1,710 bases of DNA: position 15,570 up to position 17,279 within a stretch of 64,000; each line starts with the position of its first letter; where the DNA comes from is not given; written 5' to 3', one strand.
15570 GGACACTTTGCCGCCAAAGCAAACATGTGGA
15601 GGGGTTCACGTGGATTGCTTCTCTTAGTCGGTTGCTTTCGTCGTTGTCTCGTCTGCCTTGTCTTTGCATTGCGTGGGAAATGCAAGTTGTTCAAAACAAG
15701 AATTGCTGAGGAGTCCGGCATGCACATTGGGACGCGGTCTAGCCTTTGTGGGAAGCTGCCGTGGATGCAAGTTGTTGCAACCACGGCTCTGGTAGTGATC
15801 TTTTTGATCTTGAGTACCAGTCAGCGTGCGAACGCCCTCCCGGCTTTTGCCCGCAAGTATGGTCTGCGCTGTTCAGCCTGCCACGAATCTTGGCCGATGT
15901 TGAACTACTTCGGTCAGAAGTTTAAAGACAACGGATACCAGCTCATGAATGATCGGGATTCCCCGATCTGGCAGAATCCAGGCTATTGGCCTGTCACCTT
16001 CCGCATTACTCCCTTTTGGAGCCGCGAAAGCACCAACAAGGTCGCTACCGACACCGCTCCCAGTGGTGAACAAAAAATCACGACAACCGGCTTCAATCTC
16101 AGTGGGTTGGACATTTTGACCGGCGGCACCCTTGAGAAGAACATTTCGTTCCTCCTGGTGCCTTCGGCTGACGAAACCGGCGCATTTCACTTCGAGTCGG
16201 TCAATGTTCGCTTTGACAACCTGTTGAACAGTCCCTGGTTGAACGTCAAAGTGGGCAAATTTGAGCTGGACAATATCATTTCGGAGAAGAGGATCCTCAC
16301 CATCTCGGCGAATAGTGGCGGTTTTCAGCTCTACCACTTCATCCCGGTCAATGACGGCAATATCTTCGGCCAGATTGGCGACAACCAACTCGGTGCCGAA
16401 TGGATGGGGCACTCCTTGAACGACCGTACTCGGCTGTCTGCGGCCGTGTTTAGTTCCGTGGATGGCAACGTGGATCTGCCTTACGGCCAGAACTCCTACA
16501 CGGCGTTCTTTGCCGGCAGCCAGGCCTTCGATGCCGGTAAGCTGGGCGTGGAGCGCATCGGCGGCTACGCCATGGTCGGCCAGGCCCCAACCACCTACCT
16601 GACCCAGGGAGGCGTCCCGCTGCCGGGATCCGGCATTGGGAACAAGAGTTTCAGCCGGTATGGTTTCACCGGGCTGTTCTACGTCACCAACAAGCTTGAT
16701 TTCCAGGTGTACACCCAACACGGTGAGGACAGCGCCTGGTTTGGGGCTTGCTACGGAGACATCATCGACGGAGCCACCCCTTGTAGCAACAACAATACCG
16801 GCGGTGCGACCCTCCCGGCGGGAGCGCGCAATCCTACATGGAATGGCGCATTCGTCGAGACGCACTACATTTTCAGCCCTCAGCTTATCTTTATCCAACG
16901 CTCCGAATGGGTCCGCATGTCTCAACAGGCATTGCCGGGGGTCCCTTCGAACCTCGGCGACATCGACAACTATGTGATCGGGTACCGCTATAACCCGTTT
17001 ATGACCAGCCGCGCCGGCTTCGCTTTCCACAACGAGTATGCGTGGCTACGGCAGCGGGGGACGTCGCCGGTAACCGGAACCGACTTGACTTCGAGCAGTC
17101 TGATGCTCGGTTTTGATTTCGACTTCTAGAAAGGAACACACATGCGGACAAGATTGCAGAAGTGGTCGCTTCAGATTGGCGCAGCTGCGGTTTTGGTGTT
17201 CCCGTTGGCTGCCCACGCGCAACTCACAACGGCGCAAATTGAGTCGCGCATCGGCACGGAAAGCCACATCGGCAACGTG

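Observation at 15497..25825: rus-operon-like cluster: fused cytochrome-porin, dihaem cytochrome c, blue copper protein and aa3-type oxidase in one co-directional unit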

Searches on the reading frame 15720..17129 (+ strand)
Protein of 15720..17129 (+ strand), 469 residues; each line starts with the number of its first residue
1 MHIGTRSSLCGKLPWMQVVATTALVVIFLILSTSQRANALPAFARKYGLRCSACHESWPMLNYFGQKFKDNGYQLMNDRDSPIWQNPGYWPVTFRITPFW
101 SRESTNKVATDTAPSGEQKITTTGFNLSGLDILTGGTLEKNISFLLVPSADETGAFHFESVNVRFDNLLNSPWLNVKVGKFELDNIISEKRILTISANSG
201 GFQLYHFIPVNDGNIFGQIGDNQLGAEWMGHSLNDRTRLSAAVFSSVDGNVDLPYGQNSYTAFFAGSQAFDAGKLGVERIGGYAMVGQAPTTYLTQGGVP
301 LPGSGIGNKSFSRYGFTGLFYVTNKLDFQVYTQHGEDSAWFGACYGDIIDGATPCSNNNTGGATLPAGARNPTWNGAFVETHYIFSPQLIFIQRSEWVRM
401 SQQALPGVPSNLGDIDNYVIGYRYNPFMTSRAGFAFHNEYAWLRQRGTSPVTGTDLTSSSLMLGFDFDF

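Call 4: search_protein_families(library=pfam, proteins=[window:15720-17129:+], max_evalue=0.01)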
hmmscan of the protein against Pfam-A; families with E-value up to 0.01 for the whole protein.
window:15720-17129:+ (469 aa): 0 families

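Call 5: search_protein_families(library=ncbifam, proteins=[window:15720-17129:+], max_evalue=0.01)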
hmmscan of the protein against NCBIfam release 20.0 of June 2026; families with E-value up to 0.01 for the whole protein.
window:15720-17129:+ (469 aa): 0 families

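Call 7: find_homologous_proteins(query=window:15720-17129:+)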
Query window:15720-17129:+ (469 aa): 5450 proteins with E <= 0.001 among 8000 candidates; the best 120 are listed.
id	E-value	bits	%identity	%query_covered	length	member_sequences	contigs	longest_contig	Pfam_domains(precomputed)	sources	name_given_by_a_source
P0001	2.2e-287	972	88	100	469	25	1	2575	-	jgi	jgi:hypothetical protein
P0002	1.7e-273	926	83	100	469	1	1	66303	-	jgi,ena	-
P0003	1.4e-270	916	83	100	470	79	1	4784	-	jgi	jgi:hypothetical protein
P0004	1.3e-269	913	86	95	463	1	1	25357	-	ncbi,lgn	ncbi:MAG TPA: hypothetical protein VI386_22155 [Candidatus Sulfotelmatobacter sp.]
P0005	1.9e-269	913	83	100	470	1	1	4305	-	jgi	jgi:hypothetical protein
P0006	3.4e-269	912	83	100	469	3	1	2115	-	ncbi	-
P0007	5.1e-269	911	82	100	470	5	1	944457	-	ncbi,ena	-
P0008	6.0e-269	911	83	100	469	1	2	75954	-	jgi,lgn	jgi:hypothetical protein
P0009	1.2e-268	910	81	100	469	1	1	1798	-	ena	-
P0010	1.7e-268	909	82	100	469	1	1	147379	-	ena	-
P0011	2.4e-268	909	82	100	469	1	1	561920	-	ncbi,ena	-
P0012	2.4e-268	909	82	100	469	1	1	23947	-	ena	-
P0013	3.3e-267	905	81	100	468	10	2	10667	-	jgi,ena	-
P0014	7.4e-266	901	82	100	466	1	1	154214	-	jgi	jgi:hypothetical protein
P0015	3.1e-265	899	81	100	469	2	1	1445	-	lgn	-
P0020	1.2e-263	893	80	100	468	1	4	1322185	-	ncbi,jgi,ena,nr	ncbi:MAG TPA: hypothetical protein VMH04_11850 [Candidatus Solibacter sp.]|nr:hypothetical protein [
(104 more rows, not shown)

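Call 15: find_encoding_contigs(protein=P0020, flank=10000, max_places=3)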
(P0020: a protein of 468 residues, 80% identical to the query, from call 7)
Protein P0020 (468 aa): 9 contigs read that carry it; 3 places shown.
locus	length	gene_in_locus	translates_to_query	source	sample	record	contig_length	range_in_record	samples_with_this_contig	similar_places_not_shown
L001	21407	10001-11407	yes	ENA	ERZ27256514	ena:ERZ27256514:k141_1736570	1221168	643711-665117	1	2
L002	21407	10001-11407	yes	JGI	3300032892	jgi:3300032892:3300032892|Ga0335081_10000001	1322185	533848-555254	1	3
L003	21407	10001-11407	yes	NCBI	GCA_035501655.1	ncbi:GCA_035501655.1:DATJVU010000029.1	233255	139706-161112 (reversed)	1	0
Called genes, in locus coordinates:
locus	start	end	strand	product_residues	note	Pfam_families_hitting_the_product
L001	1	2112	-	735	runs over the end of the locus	PF02837:Glyco_hydro_2_N (faint), PF22666:Glyco_hydro_2_N2 (weak), PF00703:Glyco_hydro_2, PF02836:Glyco_hydro_2_C (weak)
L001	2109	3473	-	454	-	PF00083:Sugar_tr, PF07690:MFS_1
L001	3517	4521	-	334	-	PF00480:ROK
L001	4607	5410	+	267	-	PF13580:SIS_2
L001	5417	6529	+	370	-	PF01717:Meth_synt_2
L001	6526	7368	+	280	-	PF13483:Lactamase_B_3, PF12706:Lactamase_B_2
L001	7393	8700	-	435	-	-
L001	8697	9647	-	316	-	-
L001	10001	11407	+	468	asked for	-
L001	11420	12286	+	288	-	PF13442:Cytochrome_CBB3 (weak), PF00034:Cytochrom_C, PF13442:Cytochrome_CBB3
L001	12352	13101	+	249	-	PF13620:CarboxypepD_reg, PF14686:fn3_3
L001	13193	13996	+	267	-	PF00116:COX2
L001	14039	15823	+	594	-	PF00115:COX1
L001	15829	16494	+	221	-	-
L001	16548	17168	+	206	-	PF00510:COX3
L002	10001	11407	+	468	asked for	-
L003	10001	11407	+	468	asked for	-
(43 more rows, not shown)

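Call 28: search_protein_representatives(protein=window:15720-17129:+)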
Query: 469 residues. Proteins with E-value up to 0.001 (for the whole library): 2292; up to 1e-10: 507; up to 1e-30: 170. The best 150 are listed.
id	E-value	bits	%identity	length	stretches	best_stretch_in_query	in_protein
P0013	1.0e-267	905.2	81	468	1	1-469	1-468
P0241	1.1e-154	532.4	61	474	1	37-469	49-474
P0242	2.7e-136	471.8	70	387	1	16-309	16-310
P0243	9.9e-134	463.3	69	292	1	5-292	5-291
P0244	2.8e-119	415.7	50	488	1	27-469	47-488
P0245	8.5e-111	387.7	53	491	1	35-469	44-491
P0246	1.0e-108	380.8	50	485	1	21-469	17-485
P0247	3.6e-105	369.1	48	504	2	34-337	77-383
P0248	1.1e-104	367.6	67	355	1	116-372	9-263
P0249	1.3e-103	363.9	70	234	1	234-469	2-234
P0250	1.7e-95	337.2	58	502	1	60-401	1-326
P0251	7.6e-89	315.3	50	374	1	26-369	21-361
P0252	2.9e-84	300.2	54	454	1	26-294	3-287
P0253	4.5e-83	296.2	50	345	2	26-138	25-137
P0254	4.7e-81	289.6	64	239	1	23-231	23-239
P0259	2.7e-69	250.8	39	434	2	24-323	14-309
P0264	2.6e-65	237.7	39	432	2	25-316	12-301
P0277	3.3e-56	207.7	36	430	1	22-469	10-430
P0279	5.4e-55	203.7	34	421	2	25-337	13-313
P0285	1.6e-52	195.5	34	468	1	28-469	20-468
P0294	2.0e-50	188.6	35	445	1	26-468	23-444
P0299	1.1e-48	182.9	39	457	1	25-468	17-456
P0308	6.3e-45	170.5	35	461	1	24-468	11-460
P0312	1.4e-44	169.3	31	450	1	21-469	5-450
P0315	5.7e-44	167.3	33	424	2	24-292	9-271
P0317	9.5e-44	166.6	34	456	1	22-467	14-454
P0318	1.6e-43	165.8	35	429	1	31-466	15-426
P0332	3.5e-41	158.1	35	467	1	28-456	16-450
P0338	1.8e-40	155.8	35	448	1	35-468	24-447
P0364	3.5e-35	138.3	30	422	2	25-315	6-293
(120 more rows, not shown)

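Call 29: list_cluster_members(proteins=[P0259, P0277, P0279, P0285, P0294, P0299, P0308, P0312, P0364, P0244])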
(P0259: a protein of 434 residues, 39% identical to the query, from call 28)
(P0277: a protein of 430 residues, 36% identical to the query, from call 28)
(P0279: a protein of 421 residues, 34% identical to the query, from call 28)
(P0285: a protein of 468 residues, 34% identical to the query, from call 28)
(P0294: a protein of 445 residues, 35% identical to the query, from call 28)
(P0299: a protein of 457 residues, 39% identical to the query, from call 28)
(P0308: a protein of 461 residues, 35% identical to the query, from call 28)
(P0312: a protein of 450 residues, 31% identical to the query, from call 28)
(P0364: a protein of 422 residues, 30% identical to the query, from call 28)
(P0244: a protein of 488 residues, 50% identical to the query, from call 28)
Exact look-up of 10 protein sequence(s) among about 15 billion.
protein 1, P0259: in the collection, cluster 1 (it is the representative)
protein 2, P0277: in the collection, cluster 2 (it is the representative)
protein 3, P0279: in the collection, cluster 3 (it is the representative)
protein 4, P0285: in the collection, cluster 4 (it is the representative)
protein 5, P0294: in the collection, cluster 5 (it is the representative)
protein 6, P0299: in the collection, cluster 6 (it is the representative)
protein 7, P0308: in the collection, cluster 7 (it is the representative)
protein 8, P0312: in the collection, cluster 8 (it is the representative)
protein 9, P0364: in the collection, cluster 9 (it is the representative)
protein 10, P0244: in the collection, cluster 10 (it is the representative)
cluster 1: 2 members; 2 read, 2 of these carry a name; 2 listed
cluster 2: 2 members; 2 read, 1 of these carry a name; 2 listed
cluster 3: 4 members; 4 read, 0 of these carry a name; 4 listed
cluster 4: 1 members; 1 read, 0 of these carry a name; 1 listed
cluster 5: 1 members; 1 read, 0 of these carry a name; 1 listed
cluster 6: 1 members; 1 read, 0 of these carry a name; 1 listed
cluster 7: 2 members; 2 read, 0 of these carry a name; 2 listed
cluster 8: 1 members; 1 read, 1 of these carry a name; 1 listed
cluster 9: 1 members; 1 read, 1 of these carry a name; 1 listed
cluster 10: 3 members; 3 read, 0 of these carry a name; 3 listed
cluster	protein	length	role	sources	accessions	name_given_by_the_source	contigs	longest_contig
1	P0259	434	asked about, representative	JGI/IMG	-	hypothetical protein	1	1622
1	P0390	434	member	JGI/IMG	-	hypothetical protein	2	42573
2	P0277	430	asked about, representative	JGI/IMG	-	hypothetical protein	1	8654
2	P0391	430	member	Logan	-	-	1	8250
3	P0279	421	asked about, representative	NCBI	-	-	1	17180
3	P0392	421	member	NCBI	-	-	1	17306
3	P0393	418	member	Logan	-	-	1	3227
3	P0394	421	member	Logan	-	-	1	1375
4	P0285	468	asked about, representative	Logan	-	-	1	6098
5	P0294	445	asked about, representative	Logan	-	-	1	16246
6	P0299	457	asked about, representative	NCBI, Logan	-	-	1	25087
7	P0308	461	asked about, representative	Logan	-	-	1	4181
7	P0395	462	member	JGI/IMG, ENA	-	-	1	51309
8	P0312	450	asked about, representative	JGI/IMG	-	hypothetical protein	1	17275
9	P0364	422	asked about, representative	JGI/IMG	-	hypothetical protein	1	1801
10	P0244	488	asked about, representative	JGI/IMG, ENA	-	-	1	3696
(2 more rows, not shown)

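Call 32: search_solved_structures(query=A2, max_evalue=10)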
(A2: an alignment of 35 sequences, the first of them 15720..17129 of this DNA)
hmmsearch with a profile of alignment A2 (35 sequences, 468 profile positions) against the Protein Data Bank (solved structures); distinct sequences matched with E-value up to 10: 0.

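Call 33: predict_structure(alignment_id=A2)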
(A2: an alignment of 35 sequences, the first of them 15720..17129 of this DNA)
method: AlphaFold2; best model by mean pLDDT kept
length: 469 residues; sequences in the alignment: 35
mean_pLDDT: 31.9   pTM: 0.26
mean pLDDT of the five models: 31.9, 30.4, 28.8, 27.7, 26.4
residues with pLDDT >= 90: 0; 70-90: 12; 50-70: 9; < 50: 448
segments of 3 or more residues with pLDDT < 50: 1-12, 34-469
pLDDT, mean of each block of 10 residues (from residue 1): 38 60 77 38 24 21 26 26 25 23 23 30 21 22 27 27 29 28 22 20 21 22 28 31 31 28 32 36 46 40 41 44 40 36 30 31 29 31 28 32 33 31 29 29 33 39 43
secondary structure, 60 per line:
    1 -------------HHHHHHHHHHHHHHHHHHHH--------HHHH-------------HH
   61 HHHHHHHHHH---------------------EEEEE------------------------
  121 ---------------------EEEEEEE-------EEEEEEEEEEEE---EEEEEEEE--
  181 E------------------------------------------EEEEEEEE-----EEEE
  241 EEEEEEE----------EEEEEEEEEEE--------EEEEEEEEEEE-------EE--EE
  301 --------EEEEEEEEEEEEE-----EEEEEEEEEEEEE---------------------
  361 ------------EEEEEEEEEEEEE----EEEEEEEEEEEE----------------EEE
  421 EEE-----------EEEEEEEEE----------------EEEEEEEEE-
elements in order: H14-33 H42-45 H59-70 E92-96 E142-148 E156-167 E171-178 E224-231 E237-247 E258-268 E277-287 E309-321 E327-339 E373-385 E390-401 E418-423 E435-443 E460-468

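Call 35: find_encoding_contigs(protein=P0390, flank=10000, max_places=2)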
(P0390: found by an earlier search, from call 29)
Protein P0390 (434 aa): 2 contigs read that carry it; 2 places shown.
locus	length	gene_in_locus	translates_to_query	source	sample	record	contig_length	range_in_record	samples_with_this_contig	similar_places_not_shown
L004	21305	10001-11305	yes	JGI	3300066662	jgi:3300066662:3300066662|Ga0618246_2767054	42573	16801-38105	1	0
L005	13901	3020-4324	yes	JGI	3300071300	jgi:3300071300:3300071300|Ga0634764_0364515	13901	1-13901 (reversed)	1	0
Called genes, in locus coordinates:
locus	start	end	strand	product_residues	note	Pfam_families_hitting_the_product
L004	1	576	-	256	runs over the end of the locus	-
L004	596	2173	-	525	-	PF00171:Aldedh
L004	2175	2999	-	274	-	PF01557:FAA_hydrolase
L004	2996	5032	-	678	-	PF00920:ILVD_EDD_N, PF24877:ILV_EDD_C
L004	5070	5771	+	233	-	PF00440:TetR_N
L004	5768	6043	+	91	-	-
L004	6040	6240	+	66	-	-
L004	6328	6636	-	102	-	-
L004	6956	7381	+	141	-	PF04828:GFA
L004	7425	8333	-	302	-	PF00126:HTH_1, PF03466:LysR_substrate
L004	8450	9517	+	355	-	PF04116:FA_hydroxylase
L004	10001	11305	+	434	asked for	-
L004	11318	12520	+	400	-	PF13442:Cytochrome_CBB3 (weak), PF00034:Cytochrom_C, PF13442:Cytochrome_CBB3, PF00691:OmpA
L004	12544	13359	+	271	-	-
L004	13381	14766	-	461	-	PF14841:FliG_M (faint), PF03448:MgtE_N, PF00571:CBS, PF01769:MgtE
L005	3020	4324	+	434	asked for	-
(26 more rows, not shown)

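Call 37: find_encoding_contigs(protein=P0395, flank=9000, max_places=1)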
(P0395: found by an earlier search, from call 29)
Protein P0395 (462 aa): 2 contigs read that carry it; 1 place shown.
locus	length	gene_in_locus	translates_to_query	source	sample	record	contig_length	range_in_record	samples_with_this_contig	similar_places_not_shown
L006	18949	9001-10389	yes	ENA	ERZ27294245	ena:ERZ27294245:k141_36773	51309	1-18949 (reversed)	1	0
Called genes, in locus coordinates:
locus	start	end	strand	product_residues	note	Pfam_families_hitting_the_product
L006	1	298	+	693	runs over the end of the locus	PF03979:Sigma70_r1_1, PF00140:Sigma70_r1_2, PF04546:Sigma70_ner, PF04542:Sigma70_r2, PF04539:Sigma70_r3, PF04545:Sigma70_r4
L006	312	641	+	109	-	PF01035:DNA_binding_1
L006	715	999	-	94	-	-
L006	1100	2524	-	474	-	-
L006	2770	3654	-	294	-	PF01040:UbiA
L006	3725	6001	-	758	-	PF12895:ANAPC3 (faint), PF21033:RMD1-3 (faint), PF14559:TPR_19, PF13432:TPR_16 (weak), PF23914:TPR_CcmH_CycH (weak), PF13432:TPR_16, PF13424:TPR_12 (weak), PF13428:TPR_14 (weak), +12 more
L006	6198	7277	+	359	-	-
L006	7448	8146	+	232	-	-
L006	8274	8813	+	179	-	-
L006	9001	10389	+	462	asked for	-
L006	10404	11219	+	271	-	PF13442:Cytochrome_CBB3, PF00034:Cytochrom_C, PF13442:Cytochrome_CBB3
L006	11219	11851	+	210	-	PF00510:COX3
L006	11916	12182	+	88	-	PF03626:COX4_pro (weak)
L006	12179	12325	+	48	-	-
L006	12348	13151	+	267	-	PF00116:COX2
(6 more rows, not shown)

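Call 38: find_encoding_contigs(protein=P0299, flank=9000, max_places=1)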
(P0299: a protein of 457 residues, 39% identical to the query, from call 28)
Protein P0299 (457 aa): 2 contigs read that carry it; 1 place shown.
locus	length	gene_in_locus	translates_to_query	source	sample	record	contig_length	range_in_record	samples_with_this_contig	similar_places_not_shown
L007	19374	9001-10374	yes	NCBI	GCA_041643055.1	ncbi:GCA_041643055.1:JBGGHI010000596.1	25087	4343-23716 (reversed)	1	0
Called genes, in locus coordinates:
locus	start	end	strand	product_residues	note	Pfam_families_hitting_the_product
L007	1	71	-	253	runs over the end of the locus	-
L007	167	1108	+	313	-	PF05496:RuvB_N (faint), PF20030:bpMoxR, PF00004:AAA (weak), PF07726:AAA_3, PF07728:AAA_5, PF17863:AAA_lid_2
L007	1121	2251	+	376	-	PF01882:DUF58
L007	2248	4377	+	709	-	PF11992:TgpA_N, PF01841:Transglut_core, PF13559:DUF4129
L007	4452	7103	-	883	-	PF02739:5_3_exonuc_N, PF01367:5_3_exonuc, PF22619:DNA_polI_exo1, PF00476:DNA_pol_A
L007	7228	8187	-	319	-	-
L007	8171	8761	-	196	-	PF13580:SIS_2, PF01380:SIS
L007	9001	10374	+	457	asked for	-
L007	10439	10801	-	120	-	PF13560:HTH_31 (weak), PF01381:HTH_3, PF12844:HTH_19 (weak)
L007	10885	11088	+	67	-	PF01381:HTH_3 (weak)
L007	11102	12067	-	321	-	PF01479:S4, PF00849:PseudoU_synth_2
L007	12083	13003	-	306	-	PF09613:HrpB1_HrpK (faint), PF12569:NatA_aux_su (faint), PF12895:ANAPC3 (faint), PF13432:TPR_16 (faint), PF25058:ARM_TT21 (faint), PF14559:TPR_19 (weak), PF23914:TPR_CcmH_CycH (weak), PF14559:TPR_19, +15 more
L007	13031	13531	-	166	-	PF01252:Peptidase_A8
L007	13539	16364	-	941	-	PF00133:tRNA-synt_1, PF01406:tRNA-synt_1e (faint), PF09334:tRNA-synt_1g, PF01921:tRNA-synt_1f (weak), PF08264:Anticodon_1, PF06827:zf-FPG_IleRS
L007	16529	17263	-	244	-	PF00483:NTP_transferase, PF12804:NTP_transf_3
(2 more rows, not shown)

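Call 39: find_encoding_contigs(protein=P0312, flank=9000, max_places=1)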
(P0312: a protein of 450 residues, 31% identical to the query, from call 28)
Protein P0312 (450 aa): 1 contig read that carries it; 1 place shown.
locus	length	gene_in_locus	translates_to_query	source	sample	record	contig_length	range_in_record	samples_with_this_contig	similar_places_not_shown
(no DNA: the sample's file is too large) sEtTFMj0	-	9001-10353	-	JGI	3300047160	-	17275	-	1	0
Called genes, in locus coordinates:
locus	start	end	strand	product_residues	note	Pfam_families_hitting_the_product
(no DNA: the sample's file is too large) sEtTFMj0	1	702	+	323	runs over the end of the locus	?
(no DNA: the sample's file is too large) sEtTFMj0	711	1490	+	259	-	PF00005:ABC_tran, PF02463:SMC_N (faint), PF09818:ABC_ATPase (faint), PF13304:AAA_21 (faint)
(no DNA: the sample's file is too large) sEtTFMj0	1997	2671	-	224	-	PF13620:CarboxypepD_reg, PF14686:fn3_3 (weak)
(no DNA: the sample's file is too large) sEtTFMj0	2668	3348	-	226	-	PF02630:SCO1-SenC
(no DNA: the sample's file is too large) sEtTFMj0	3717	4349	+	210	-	PF00510:COX3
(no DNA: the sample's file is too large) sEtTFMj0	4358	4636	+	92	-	PF03626:COX4_pro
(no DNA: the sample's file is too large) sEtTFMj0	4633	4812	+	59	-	-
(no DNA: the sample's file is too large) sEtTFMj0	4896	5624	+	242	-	PF00116:COX2, PF13473:Cupredoxin_1 (weak)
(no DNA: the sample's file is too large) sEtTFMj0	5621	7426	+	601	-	PF00115:COX1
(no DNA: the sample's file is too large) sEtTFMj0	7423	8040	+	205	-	PF00510:COX3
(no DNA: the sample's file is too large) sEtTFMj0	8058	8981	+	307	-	PF13442:Cytochrome_CBB3, PF00034:Cytochrom_C (faint), PF13442:Cytochrome_CBB3 (weak)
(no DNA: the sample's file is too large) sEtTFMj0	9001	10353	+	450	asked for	-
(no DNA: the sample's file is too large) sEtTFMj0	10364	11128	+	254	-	PF13442:Cytochrome_CBB3, PF00034:Cytochrom_C, PF13442:Cytochrome_CBB3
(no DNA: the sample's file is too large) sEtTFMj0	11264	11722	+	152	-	PF13412:HTH_24 (faint), PF12802:MarR_2, PF01047:MarR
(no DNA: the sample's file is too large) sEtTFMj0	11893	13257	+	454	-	PF00989:PAS, PF08448:PAS_4, PF13188:PAS_8 (weak), PF13426:PAS_9, PF00990:GGDEF, PF01814:Hemerythrin (weak)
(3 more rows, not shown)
